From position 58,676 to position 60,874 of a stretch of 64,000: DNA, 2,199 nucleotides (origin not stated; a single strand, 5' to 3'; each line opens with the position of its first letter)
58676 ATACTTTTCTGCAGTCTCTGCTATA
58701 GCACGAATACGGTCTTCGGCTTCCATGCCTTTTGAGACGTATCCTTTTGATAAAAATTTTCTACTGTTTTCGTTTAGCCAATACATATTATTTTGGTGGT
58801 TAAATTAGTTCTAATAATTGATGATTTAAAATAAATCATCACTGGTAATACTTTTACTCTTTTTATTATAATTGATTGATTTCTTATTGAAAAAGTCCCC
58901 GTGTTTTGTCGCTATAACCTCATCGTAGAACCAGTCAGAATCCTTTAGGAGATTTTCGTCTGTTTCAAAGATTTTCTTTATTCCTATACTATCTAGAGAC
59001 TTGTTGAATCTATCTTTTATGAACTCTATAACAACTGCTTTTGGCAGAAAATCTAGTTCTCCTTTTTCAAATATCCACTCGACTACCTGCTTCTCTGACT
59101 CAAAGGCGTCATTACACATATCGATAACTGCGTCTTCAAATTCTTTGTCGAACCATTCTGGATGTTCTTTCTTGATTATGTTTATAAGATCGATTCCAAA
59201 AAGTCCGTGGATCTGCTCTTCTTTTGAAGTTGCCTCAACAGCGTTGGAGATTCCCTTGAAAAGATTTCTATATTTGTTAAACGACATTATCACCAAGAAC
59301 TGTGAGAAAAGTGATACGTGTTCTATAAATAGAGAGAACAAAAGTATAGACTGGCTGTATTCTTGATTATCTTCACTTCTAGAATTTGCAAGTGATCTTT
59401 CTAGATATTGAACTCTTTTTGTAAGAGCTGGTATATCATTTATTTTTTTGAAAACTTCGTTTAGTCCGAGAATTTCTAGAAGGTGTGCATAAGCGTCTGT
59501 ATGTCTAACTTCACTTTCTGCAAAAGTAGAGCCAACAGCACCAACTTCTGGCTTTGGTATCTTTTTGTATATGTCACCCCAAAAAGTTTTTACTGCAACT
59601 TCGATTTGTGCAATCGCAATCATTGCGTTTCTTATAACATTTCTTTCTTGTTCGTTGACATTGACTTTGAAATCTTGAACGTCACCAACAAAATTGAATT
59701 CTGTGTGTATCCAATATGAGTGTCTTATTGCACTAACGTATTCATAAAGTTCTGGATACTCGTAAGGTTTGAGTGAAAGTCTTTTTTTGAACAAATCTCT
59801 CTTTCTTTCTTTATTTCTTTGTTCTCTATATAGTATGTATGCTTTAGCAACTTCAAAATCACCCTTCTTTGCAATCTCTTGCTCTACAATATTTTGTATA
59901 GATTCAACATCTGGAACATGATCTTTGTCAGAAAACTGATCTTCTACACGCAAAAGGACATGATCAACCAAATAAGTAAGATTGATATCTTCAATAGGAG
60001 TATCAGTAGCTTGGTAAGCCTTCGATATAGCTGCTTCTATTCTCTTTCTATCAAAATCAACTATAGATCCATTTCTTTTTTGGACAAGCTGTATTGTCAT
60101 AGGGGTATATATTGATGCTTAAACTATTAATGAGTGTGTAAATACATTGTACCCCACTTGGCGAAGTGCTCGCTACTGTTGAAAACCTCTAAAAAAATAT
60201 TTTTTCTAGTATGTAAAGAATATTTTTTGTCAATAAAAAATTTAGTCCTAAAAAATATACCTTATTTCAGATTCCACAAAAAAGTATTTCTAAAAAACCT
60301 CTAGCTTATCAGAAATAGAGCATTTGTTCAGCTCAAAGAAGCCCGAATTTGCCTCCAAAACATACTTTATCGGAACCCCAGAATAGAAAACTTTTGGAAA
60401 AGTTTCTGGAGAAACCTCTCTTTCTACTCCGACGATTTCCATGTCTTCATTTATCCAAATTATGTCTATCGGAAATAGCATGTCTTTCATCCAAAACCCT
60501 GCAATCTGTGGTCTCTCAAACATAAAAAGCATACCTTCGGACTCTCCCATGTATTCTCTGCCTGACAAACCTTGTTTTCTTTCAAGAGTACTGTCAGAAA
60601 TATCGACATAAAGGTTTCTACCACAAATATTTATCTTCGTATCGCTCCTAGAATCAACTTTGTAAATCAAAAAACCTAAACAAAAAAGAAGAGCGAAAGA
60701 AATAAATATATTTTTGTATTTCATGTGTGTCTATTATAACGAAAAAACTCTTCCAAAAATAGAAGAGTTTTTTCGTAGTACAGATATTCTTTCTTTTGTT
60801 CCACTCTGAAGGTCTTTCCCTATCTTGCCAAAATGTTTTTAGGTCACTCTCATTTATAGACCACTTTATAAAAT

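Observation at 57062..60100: RNR operon with the ATP-cone on the radical-generating subunit (NrdB) and none on NrdA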

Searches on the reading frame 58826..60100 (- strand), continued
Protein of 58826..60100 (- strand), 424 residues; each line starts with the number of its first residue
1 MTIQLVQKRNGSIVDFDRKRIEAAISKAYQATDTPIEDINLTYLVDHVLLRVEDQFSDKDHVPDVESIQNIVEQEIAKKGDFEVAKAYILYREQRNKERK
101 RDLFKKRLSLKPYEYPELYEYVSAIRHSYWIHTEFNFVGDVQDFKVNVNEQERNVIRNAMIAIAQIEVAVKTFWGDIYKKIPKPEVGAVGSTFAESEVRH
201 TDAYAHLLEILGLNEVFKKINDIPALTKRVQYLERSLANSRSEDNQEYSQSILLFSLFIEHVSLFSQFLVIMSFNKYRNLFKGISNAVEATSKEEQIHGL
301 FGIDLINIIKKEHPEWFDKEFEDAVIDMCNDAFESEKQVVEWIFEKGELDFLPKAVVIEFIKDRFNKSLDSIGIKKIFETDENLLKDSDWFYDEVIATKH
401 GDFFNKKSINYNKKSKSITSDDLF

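Call 53: fold_search(model_id=the predicted structure, library=pdb)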
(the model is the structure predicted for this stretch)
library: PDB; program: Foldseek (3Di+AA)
matches with E <= 10: 503; with E <= 0.001: 207
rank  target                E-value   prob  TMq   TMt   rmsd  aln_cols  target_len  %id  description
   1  5olk_A                6.9e-29  1.00  0.63  0.67  19.8       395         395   58  Crystal structure of the ATP-cone-containing NrdB from Leeuwenhoekiella blandensis (released 2018-01-10)
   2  5olk_C                9.6e-29  1.00  0.63  0.67  19.4       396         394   58  Crystal structure of the ATP-cone-containing NrdB from Leeuwenhoekiella blandensis (released 2018-01-10)
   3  5olk_D                1.5e-28  1.00  0.63  0.67  19.0       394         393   58  Crystal structure of the ATP-cone-containing NrdB from Leeuwenhoekiella blandensis (released 2018-01-10)
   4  5olk_B                1.8e-28  1.00  0.63  0.67  19.0       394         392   59  Crystal structure of the ATP-cone-containing NrdB from Leeuwenhoekiella blandensis (released 2018-01-10)
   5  6sf4_B                1.4e-22  1.00  0.62  0.88   3.5       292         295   68  Apo form of the ribonucleotide reductase NrdB protein from Leeuwenhoekiella blandensis (released 2019-08-28)
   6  6sf4_A                2.6e-22  1.00  0.62  0.87   3.5       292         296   68  Apo form of the ribonucleotide reductase NrdB protein from Leeuwenhoekiella blandensis (released 2019-08-28)
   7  6sf5_A                5.3e-22  1.00  0.63  0.88   3.5       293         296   68  Mn-containing form of the ribonucleotide reductase NrdB protein from Leeuwenhoekiella blandensis (released 2019-08-28)
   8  8dq3_A                6.6e-18  1.00  0.61  0.86   3.3       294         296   52  X-ray crystal structure of Aggregatibacter actinomycetemcomitans dimanganese(II) class Id ribonucleotide reductase bet (released 2023-07-26)
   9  8dq3_D                1.5e-17  1.00  0.61  0.86   3.2       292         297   52  X-ray crystal structure of Aggregatibacter actinomycetemcomitans dimanganese(II) class Id ribonucleotide reductase bet (released 2023-07-26)
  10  6cwo_A                3.7e-16  1.00  0.62  0.84   6.8       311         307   43  X-ray crystal structure of Flavobacterium johnsoniae dimanganese(II) ribonucleotide reductase beta subunit (aerobic) (released 2018-06-27)
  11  6cwq_A                1.3e-15  1.00  0.63  0.85   4.1       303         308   44  X-ray crystal structure of Flavobacterium johnsoniae dimanganese(II) ribonucleotide reductase beta subunit (as-isolate (released 2018-04-18)
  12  6cwp_A                1.5e-15  1.00  0.62  0.86   3.6       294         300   44  X-ray crystal structure of Flavobacterium johnsoniae dimanganese(II) ribonucleotide reductase beta subunit (anaerobic) (released 2018-04-18)
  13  6cwq_B                3.7e-15  1.00  0.62  0.85   3.6       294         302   44  X-ray crystal structure of Flavobacterium johnsoniae dimanganese(II) ribonucleotide reductase beta subunit (as-isolate (released 2018-04-18)
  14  6cwp_B                4.5e-15  1.00  0.62  0.84   3.6       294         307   44  X-ray crystal structure of Flavobacterium johnsoniae dimanganese(II) ribonucleotide reductase beta subunit (anaerobic) (released 2018-04-18)
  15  6cwo_B                4.7e-15  1.00  0.62  0.84   3.6       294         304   45  X-ray crystal structure of Flavobacterium johnsoniae dimanganese(II) ribonucleotide reductase beta subunit (aerobic) (released 2018-06-27)
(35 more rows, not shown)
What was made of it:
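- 58955..59779 (-): Ferritin-like dimetal core of NrdB (residues 108-382). Foldseek TM 0.84-0.88 to class Id beta structures (call 53).
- On Class Id RNR, beta subunit (NrdBi): The Foldseek top hits are all class Id beta (call 53).
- On ATP-cone (PF03477), two-nucleotide type: 5OLK aligns across both domains (call 53).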

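Call 59: find_related_loci(query=window:58826-60100:-, collection=viral_contigs, flank=4000)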
Query window:58826-60100:- (424 aa) in viral_contigs; peptide patterns used: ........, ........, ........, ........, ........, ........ (x = any residue, [..] = any of these).
286 stretches matched a pattern; 275 encode a relative of the query (tblastn E <= 1e-3); the best 80 are kept; 80 distinct loci.
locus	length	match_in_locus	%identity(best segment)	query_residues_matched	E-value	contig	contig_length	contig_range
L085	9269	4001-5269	59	1-424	5e-170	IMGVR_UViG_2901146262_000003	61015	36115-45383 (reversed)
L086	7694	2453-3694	58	3-422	2e-161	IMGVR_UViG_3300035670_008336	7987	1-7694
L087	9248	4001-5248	57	3-424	2e-161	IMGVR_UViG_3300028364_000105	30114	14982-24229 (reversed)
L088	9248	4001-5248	57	3-424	2e-161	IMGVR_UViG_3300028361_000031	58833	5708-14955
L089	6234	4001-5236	57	6-424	1e-160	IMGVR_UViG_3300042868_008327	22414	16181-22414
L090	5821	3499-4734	57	6-424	5e-162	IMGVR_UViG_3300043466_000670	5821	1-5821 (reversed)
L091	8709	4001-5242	54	3-424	9e-159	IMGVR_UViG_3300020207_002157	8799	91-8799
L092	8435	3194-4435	54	3-424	9e-159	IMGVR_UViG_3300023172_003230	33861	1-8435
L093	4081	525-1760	55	6-424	6e-163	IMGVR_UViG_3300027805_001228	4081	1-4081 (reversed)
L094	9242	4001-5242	54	3-424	7e-158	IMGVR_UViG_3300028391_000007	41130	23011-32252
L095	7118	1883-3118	56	6-424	1e-157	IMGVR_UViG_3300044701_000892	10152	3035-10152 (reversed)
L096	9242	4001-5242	54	3-424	7e-158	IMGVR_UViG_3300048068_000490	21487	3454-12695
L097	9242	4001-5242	54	3-424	7e-158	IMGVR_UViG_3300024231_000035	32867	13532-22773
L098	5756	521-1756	56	6-424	8e-158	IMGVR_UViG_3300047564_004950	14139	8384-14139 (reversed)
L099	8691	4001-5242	55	3-424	7e-158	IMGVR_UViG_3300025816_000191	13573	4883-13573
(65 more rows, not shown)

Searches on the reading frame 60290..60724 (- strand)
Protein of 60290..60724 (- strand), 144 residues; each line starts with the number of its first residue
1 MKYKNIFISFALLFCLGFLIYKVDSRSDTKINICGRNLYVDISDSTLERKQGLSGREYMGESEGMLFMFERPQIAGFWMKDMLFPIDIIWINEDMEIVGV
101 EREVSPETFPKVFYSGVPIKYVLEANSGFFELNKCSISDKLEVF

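Call 3: search_protein_families(library=pfam, proteins=[window:60290-60724:-], max_evalue=0.01)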
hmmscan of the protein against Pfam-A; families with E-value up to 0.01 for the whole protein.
window:60290-60724:- (144 aa): 1 family
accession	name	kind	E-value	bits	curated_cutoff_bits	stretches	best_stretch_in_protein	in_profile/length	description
PF02643.20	DUF192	-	1.2e-26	93.1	27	1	40-142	3-95/96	Uncharacterized ACR, COG1430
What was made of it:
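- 60290..60724 (-): DUF192 gene, a conserved same-strand upstream neighbour (context; no evidence of a functional link). Pfam PF02643 E 1.2e-26 (call 3).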
